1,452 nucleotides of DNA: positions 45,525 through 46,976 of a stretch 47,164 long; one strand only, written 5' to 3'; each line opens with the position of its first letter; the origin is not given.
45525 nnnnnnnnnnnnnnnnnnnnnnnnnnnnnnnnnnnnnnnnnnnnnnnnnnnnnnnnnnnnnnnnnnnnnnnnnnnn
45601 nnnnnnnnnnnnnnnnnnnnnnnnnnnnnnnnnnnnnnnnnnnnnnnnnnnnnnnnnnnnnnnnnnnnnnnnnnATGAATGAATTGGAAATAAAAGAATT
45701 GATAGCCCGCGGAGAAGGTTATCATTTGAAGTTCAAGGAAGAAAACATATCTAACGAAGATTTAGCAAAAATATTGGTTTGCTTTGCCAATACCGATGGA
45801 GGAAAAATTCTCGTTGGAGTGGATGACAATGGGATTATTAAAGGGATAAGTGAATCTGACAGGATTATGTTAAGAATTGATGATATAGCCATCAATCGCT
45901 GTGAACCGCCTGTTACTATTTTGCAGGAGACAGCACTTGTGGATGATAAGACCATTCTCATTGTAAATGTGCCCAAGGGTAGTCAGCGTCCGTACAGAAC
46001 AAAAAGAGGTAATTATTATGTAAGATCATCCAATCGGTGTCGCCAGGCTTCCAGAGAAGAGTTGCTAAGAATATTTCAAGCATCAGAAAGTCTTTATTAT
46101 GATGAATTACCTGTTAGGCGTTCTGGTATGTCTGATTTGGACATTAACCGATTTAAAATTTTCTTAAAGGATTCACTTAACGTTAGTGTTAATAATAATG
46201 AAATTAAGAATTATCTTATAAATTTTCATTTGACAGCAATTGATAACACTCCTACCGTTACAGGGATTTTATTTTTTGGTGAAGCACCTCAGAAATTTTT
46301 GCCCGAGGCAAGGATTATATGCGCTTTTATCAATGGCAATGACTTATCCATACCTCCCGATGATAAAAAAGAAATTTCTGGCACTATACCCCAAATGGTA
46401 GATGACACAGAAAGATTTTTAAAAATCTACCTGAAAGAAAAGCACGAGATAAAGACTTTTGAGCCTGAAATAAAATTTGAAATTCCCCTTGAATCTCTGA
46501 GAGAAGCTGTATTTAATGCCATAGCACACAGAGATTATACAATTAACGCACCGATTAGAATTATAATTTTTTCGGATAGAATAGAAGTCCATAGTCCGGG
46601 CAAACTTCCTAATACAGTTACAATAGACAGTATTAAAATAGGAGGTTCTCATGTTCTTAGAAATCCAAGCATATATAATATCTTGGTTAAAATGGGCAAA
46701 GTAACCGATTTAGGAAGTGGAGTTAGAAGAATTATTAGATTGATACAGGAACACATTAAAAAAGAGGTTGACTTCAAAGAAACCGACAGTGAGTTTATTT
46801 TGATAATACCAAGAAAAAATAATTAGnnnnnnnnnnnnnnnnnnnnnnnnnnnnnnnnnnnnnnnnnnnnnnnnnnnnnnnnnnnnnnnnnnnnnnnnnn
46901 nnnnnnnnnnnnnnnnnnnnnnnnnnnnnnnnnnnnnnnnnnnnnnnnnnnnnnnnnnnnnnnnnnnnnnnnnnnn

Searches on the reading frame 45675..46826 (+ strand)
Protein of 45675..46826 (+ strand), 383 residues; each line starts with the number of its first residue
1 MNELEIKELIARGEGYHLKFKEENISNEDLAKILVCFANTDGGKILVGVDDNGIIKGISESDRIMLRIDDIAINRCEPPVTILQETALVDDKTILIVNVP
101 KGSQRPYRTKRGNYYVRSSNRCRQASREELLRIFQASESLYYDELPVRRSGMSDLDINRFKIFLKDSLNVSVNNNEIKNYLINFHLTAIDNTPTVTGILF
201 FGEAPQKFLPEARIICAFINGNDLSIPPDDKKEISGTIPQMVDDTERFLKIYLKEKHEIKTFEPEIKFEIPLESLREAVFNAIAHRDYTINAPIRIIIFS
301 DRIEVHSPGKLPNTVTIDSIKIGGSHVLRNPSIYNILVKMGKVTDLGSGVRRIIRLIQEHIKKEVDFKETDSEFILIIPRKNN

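Call 3: search_protein_families(library=pfam, proteins=[window:45675-46826:+], max_evalue=0.01)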
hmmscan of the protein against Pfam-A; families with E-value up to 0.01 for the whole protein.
window:45675-46826:+ (383 aa): 2 families
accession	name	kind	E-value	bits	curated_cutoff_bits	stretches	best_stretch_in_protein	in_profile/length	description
PF04326.19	SLFN_AlbA_2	-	1.3e-24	87.4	25.3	1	14-125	1-117/118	Schlafen, AlbA_2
PF13749.12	HATPase_c_4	-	2.3e-19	69.6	26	1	292-377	2-88/89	Putative ATP-dependent DNA helicase recG C-terminal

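Call 4: search_protein_families(library=padloc, proteins=[window:45675-46826:+], max_evalue=0.01)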
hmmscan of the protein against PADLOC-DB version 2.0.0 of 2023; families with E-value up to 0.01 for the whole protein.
window:45675-46826:+ (383 aa): 3 families
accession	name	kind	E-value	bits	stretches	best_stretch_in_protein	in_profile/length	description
PDLC02394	pAgo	-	2.1e-19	66.8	1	24-340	51-390/1121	-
PDLC02402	Aga_SIR2-PNTD1-PNTD2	-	8.1e-16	55.3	1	171-371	346-552/876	Class I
PDLC02418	Aga_SIR2-Kinase-PNTD1-PNTD2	-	6.8e-10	35.8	1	179-368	212-427/756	Class I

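Call 5: search_protein_families(library=ncbifam, proteins=[window:45675-46826:+], max_evalue=0.01)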
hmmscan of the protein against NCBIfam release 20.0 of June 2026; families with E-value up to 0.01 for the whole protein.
window:45675-46826:+ (383 aa): 0 families
